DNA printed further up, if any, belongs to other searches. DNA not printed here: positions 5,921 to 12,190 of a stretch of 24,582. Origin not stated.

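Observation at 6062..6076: Single in-frame TAA splits a ~2,260-codon adhesin gene inside a conserved motif (FASE-[stop]-YCEYV)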

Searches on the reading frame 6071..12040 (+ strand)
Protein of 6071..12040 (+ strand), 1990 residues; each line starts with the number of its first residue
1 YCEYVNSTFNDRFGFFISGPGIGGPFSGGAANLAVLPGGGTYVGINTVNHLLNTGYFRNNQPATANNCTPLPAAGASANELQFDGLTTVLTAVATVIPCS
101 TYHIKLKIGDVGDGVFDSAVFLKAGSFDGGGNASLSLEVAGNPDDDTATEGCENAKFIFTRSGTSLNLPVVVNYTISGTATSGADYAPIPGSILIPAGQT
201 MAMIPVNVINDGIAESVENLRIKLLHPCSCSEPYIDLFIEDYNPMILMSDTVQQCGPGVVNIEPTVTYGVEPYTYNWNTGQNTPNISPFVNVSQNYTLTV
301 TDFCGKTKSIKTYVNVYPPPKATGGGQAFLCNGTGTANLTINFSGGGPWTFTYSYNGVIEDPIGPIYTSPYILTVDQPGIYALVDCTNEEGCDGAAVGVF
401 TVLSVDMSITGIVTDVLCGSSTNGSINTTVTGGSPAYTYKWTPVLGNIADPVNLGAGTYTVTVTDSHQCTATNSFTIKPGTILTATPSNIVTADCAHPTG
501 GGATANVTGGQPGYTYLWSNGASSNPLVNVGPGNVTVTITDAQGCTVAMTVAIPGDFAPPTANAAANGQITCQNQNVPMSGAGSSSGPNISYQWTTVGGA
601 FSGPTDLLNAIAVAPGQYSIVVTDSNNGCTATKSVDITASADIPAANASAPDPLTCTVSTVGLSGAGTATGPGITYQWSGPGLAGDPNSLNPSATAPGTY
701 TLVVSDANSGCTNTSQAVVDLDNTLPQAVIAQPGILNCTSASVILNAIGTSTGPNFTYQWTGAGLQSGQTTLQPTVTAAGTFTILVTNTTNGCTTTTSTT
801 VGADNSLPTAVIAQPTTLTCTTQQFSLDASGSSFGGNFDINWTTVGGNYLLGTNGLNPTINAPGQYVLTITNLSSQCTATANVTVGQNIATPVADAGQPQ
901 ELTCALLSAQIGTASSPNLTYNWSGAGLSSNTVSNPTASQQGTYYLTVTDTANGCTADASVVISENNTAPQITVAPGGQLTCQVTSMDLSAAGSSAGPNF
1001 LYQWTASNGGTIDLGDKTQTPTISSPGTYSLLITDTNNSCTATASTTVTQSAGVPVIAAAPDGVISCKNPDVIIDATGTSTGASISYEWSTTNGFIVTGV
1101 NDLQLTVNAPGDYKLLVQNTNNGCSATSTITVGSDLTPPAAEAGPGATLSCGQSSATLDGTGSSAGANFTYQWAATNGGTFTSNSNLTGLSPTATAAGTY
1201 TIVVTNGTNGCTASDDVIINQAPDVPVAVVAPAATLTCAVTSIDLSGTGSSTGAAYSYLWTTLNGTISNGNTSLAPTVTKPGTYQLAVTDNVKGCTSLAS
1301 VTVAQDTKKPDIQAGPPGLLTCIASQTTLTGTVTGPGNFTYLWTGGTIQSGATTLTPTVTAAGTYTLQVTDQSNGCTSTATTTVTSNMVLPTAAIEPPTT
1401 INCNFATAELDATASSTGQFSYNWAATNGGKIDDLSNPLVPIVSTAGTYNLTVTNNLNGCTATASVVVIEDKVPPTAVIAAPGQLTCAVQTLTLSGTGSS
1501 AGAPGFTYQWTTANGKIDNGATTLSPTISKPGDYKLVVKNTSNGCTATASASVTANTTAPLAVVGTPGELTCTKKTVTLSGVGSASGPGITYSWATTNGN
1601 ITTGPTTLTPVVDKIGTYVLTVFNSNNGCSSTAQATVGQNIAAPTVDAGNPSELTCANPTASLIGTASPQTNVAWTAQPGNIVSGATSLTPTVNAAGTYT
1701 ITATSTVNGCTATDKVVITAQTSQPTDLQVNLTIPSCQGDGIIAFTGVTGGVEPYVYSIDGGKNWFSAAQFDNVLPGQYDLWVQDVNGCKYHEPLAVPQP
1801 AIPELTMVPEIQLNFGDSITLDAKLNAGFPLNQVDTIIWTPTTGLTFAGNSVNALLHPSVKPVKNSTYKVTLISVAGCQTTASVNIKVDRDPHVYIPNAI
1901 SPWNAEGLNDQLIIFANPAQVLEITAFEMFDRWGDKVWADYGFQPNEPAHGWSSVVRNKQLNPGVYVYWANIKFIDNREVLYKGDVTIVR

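Call 6: search_protein_families(library=pfam, proteins=[window:6071-12040:+], max_evalue=0.01)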
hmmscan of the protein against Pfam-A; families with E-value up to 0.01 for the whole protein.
window:6071-12040:+ (1990 aa): 10 families
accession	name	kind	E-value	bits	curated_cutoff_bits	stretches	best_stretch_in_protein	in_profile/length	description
PF22352.2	K319L-like_PKD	-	4.6e-18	65.5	27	2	1143-1219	1-82/84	K319L-like, PKD domain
PF00801.26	PKD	-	6.4e-16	58.6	23.5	2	563-638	3-79/80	PKD domain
PF24312.1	Ig-like_POM152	-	6.2e-13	49.4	27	1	336-394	22-81/89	Nucleoporin POM152, Ig-like domain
PF18911.6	PKD_4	-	6.2e-11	42.7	27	1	1473-1554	2-84/85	PKD domain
PF13573.12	SprB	-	5.7e-10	39.1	28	2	410-443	1-34/37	SprB repeat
PF03160.20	Calx-beta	-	5.9e-10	39.6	27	1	149-227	18-97/119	Calx-beta domain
PF13585.12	CHU_C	-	9.1e-08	32.6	27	1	1896-1978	3-76/86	CHU_C Type IX secretion signal domain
PF17962.7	bMG6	-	9.8e-07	29.4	23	0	1517-1552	74-107/112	Bacterial macroglobulin domain 6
PF07495.19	Y_Y_Y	-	1.8e-05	25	26.6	0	1088-1125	20-52/65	Y_Y_Y domain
PF19081.6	Ig_7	-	3.1e-05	24.6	27.3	1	1567-1637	8-78/84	Ig-like domain CHU_C associated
